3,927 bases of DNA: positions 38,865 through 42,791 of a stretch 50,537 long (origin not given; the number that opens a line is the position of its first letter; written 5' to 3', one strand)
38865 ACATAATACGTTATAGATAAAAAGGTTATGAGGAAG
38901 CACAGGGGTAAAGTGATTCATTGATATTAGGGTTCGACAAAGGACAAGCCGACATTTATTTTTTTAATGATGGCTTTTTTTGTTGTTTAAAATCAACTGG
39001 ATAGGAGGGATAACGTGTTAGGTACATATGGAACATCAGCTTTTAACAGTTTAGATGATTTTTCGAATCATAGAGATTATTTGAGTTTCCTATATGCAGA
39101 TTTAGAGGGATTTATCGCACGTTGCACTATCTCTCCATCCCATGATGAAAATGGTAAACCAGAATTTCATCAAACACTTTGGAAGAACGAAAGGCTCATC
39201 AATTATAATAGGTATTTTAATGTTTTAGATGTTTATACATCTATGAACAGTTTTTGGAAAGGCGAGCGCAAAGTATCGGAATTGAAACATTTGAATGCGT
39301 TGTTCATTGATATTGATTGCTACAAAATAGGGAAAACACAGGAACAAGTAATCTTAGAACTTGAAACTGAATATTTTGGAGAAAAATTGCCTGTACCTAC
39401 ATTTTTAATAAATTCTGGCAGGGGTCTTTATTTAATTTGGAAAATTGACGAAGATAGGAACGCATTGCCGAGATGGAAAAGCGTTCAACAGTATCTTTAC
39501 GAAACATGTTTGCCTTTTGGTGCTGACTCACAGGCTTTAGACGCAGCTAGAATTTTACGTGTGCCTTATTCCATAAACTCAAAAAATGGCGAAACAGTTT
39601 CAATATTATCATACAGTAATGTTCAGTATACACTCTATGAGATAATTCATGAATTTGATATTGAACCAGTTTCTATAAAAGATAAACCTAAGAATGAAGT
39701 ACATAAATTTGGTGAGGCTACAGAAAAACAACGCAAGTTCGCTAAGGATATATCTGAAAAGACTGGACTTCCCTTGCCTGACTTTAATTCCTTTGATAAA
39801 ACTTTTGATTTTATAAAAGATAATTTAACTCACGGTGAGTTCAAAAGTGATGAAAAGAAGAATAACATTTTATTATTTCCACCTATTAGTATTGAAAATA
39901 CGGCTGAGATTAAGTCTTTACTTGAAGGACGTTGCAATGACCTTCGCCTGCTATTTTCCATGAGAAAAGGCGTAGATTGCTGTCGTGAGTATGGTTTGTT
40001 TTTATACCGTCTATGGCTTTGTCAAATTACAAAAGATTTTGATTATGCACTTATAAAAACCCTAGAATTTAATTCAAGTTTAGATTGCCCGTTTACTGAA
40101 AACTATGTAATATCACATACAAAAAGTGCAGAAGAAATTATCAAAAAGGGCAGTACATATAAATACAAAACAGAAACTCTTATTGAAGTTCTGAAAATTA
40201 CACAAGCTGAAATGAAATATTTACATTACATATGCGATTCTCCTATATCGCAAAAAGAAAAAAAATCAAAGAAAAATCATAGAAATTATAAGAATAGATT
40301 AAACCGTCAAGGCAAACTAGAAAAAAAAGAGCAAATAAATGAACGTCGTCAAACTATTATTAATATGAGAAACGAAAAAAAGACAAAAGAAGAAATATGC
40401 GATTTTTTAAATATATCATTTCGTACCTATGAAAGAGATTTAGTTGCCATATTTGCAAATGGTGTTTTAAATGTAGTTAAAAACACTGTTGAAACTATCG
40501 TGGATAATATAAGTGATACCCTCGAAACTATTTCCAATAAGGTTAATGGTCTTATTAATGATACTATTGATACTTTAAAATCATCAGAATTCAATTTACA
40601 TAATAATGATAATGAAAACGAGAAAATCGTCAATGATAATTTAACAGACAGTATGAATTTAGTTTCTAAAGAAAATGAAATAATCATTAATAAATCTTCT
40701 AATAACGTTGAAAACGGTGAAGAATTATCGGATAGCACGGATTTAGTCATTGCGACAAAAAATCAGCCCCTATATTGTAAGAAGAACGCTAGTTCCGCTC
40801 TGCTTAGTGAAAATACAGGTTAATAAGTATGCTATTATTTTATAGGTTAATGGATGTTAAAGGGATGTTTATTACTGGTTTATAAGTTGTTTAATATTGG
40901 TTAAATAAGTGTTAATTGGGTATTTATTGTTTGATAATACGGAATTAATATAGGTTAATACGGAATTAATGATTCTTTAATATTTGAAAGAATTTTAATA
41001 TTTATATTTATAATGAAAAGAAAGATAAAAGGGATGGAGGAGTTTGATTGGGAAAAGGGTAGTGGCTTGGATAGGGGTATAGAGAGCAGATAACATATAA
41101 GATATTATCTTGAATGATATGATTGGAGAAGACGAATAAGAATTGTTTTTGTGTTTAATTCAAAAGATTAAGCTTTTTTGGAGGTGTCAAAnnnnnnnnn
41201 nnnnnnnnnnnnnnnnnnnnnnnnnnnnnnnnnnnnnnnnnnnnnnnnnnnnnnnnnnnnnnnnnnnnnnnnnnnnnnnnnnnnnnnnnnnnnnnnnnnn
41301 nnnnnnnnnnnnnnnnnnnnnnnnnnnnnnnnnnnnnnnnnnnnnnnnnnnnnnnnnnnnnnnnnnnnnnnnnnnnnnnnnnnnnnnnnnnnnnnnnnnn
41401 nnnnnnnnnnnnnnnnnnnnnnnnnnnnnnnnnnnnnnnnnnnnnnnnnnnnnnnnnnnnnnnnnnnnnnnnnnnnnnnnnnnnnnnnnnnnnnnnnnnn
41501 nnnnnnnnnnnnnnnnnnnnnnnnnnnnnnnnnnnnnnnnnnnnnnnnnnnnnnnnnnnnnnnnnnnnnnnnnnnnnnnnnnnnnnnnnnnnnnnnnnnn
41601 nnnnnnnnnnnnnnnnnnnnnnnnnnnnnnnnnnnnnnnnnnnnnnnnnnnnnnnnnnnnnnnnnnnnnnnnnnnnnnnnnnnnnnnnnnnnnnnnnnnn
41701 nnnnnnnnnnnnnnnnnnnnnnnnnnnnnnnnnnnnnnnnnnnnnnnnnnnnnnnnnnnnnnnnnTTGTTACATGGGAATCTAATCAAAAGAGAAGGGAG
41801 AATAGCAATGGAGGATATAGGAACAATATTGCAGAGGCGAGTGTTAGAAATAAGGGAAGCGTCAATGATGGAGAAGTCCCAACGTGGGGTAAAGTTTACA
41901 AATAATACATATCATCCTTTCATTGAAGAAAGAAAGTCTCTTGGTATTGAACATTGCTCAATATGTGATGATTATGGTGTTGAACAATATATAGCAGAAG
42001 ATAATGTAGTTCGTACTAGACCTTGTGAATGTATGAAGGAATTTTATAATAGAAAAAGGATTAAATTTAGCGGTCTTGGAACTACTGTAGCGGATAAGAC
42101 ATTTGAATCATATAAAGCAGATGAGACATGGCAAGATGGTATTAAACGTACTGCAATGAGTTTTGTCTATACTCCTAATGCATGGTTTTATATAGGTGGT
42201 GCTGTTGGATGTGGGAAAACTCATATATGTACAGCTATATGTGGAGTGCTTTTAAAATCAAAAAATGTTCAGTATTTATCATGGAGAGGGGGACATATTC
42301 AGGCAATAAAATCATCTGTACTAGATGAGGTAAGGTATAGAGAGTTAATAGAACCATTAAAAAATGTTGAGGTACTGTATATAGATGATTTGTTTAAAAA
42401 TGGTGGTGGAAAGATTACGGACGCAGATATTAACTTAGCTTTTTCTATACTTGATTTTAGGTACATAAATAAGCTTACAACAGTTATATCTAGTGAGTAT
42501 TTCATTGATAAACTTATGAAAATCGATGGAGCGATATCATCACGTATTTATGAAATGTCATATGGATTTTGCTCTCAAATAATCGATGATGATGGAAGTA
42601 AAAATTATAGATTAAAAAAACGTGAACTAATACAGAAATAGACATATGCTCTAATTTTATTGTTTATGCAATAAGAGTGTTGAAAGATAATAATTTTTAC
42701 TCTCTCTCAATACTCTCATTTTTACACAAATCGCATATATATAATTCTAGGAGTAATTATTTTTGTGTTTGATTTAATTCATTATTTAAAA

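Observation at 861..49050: Fourteen copies of a 15-bp perfect palindrome AACTCAC-S-GTGAGTT dispersed round the whole replicon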

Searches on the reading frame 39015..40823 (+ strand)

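Call 7: search_protein_families(library=pfam, proteins=[window:39015-40823:+], max_evalue=0.01)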
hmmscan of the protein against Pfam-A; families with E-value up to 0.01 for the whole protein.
window:39015-40823:+ (602 aa): 0 families

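Call 70: search_protein_families(library=ncbifam, proteins=[window:39015-40823:+], max_evalue=0.01)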
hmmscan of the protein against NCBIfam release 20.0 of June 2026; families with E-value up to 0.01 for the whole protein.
window:39015-40823:+ (602 aa): 1 family
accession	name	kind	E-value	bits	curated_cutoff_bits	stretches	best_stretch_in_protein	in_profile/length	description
NF010034.0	PRK13509.1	equivalog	0.0031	16.9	244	0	443-586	5-126/251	HTH-type transcriptional regulator UlaR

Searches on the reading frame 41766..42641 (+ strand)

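Call 56: search_protein_families(library=pfam, proteins=[window:41766-42641:+], max_evalue=0.001)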
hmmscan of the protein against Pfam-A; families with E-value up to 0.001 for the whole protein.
window:41766-42641:+ (291 aa): 1 family
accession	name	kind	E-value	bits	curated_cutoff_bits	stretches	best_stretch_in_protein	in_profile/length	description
PF00308.24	Bac_DnaA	-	0.00066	20.3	23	0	141-260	37-154/162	Bacterial DnaA ATPAse domain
